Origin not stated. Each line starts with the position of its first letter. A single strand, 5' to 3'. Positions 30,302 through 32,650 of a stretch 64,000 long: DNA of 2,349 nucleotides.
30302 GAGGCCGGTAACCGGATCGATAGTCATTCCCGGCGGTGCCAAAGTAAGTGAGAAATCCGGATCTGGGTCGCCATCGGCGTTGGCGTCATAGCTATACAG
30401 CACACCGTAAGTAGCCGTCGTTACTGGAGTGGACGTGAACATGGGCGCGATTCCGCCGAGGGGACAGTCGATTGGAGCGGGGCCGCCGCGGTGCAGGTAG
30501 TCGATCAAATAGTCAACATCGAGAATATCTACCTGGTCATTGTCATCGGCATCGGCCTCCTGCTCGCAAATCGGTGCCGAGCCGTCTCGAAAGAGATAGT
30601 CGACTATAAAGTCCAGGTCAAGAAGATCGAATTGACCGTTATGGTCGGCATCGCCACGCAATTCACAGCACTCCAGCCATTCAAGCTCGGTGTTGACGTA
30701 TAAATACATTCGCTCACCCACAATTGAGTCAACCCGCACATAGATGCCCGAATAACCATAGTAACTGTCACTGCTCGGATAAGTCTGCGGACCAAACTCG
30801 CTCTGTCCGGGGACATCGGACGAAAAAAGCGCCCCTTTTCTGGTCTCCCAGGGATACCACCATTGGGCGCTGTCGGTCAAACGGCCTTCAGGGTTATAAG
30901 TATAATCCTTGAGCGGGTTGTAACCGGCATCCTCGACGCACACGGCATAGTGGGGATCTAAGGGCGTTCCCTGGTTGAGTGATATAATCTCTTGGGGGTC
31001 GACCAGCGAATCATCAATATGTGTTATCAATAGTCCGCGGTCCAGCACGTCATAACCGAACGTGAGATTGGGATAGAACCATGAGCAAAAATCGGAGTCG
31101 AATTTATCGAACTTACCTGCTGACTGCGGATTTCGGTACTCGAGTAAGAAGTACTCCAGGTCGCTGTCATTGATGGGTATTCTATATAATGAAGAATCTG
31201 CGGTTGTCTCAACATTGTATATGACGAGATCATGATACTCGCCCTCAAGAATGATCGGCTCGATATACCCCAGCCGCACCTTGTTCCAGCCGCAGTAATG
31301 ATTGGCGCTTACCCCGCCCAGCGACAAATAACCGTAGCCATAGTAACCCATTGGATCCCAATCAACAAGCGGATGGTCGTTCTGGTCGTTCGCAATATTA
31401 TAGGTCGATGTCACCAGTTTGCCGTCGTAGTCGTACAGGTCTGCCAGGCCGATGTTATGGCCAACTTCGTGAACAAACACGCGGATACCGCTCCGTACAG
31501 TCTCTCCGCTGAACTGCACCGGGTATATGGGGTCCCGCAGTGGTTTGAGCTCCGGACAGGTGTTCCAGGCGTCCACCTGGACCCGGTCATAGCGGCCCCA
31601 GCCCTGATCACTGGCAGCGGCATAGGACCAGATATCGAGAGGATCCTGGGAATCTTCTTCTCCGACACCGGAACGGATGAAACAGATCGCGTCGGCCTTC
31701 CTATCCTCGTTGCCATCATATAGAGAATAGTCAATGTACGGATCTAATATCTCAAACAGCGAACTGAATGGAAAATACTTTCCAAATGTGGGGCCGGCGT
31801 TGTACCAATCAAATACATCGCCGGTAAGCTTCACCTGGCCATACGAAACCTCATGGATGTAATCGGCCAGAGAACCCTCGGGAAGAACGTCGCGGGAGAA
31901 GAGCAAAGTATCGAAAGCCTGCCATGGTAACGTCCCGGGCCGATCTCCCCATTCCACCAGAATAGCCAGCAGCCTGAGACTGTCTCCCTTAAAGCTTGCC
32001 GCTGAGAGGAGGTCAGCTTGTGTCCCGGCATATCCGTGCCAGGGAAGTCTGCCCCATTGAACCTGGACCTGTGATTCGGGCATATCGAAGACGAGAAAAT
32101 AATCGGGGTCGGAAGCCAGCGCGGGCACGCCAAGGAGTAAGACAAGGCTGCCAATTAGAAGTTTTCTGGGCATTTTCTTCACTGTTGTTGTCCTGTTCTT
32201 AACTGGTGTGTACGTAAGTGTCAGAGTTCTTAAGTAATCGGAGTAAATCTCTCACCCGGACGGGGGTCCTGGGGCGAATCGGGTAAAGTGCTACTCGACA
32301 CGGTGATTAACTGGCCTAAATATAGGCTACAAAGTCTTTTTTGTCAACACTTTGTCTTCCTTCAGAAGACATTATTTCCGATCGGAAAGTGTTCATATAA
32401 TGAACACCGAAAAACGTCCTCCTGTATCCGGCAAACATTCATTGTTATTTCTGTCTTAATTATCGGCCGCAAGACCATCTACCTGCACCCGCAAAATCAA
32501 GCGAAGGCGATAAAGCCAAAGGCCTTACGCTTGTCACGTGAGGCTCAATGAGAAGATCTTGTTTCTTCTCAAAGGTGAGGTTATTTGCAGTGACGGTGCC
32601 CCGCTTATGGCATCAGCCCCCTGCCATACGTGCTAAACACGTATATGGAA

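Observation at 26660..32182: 1840-aa M6-like metalloprotease with an internal dockerin and a 15-unit Ig stalk that ends without any anchor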

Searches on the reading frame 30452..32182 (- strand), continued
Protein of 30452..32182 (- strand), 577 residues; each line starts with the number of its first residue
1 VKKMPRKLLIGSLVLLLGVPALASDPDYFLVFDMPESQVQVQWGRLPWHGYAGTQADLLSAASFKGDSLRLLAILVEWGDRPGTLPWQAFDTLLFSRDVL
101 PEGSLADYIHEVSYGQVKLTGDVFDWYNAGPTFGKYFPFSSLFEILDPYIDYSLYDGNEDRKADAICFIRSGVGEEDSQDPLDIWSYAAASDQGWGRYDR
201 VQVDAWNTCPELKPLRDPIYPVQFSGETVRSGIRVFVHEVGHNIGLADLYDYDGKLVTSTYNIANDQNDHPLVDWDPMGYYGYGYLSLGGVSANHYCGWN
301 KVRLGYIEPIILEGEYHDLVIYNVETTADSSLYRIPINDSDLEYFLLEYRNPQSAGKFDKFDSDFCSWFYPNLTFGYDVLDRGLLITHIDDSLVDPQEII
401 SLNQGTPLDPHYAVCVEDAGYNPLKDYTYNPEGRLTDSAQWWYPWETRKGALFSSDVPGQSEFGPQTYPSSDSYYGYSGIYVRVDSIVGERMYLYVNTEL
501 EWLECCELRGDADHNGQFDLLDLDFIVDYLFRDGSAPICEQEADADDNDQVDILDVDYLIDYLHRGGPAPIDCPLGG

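Call 54: search_protein_representatives(protein=window:30452-32182:-)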
Query: 577 residues. Proteins with E-value up to 0.001 (for the whole library): 10000; up to 1e-10: 944; up to 1e-30: 51. The best 150 are listed.
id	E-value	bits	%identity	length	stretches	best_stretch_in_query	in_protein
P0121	0.0e+00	1184.4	85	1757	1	1-577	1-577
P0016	6.7e-201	685.7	54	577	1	12-574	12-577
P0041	9.7e-179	612.4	70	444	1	212-577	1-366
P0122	1.9e-174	598.2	53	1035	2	13-520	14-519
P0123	3.8e-168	577.5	57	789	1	11-497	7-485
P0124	8.6e-166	569.7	51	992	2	18-498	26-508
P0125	1.7e-165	568.7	48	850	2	8-574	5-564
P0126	1.2e-163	562.6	49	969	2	8-499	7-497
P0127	3.9e-160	551.0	50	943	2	28-497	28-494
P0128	3.4e-159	547.9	51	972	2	4-497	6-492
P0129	2.4e-155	535.2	49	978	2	16-501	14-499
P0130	5.6e-152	524.0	46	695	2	9-555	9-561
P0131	1.4e-150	519.4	53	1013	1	30-498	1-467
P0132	5.5e-116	405.1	42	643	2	13-496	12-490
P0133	1.9e-97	343.9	50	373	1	14-371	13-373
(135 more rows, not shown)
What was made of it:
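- Proteins with up to 11 dockerin-like stretches appear among the representative hits (call 54). Many proteins with multiple dockerin-like stretches exist (call 54).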

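Call 56: find_encoding_contigs(protein=P0121, flank=10000, max_places=3)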
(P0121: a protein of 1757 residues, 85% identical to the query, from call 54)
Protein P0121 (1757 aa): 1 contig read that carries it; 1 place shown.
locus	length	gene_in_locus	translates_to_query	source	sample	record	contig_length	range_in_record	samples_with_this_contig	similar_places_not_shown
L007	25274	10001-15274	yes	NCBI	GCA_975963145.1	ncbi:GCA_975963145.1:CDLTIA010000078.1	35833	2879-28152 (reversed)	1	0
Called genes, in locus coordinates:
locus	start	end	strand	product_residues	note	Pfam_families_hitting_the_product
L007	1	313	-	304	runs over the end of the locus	PF11276:DUF3078 (weak)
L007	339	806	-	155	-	PF01741:MscL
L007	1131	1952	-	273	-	PF02548:Pantoate_transf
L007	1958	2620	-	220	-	PF01712:dNK, PF02223:Thymidylate_kin, PF13238:AAA_18 (weak), PF13671:AAA_33 (faint)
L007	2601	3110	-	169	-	PF01288:HPPK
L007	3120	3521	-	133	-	PF02152:FolB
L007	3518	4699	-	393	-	PF00155:Aminotran_1_2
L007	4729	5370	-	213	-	PF00596:Aldolase_II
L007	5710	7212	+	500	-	PF00089:Trypsin, PF13365:Trypsin_2, PF00595:PDZ, PF12812:PDZ_1 (faint), PF13180:PDZ_2, PF17820:PDZ_6, PF00595:PDZ (weak), PF17820:PDZ_6 (weak)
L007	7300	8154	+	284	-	PF00140:Sigma70_r1_2, PF04542:Sigma70_r2, PF04539:Sigma70_r3, PF04545:Sigma70_r4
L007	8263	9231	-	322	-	PF07944:Beta-AFase-like_GH127_cat (faint), PF06662:C5-epim_C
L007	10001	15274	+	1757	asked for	PF00801:PKD (faint), PF05345:He_PIG (weak), PF24908:Ig_SIBA-E_2nd (faint), PF07495:Y_Y_Y (faint), PF05345:He_PIG, PF24798:Ig-CFAP74_4th (faint), PF05345:He_PIG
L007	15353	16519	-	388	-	PF23981:DUF7305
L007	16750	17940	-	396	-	PF14341:PilX_N (weak), PF20597:pAdhesive_15, PF23981:DUF7305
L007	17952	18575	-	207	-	PF07963:N_methyl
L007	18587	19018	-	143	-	PF07963:N_methyl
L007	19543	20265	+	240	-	PF00072:Response_reg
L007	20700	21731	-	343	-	PF00481:PP2C, PF13672:PP2C_2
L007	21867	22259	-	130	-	PF04892:VanZ-LLP1, PF09997:DUF2238 (faint)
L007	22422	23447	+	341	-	PF07885:Ion_trans_2, PF02254:TrkA_N, PF02080:TrkA_C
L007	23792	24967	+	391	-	-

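Call 89: find_encoding_contigs(protein=P0013, flank=10000, max_places=2)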
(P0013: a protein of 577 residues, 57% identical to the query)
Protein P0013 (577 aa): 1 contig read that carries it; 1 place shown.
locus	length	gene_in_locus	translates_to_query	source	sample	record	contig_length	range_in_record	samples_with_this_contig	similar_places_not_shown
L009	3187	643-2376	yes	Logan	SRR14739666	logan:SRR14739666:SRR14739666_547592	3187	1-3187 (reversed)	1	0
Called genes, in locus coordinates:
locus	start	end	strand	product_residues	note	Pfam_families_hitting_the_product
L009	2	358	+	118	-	?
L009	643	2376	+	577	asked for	PF05547:Peptidase_M6 (faint)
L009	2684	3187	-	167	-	?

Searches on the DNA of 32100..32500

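Call 79: search_rna_families(source=window, start=32100, end=32500, threshold=evalue, max_evalue=1)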
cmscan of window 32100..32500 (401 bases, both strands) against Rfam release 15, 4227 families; matches with E-value up to 1: 0.
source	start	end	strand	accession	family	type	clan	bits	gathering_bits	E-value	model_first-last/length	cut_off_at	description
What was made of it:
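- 32183..32318 (-): 5' leader of about 135 nt, strongly conserved between orthologs, function unknown. No Rfam match (call 79).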
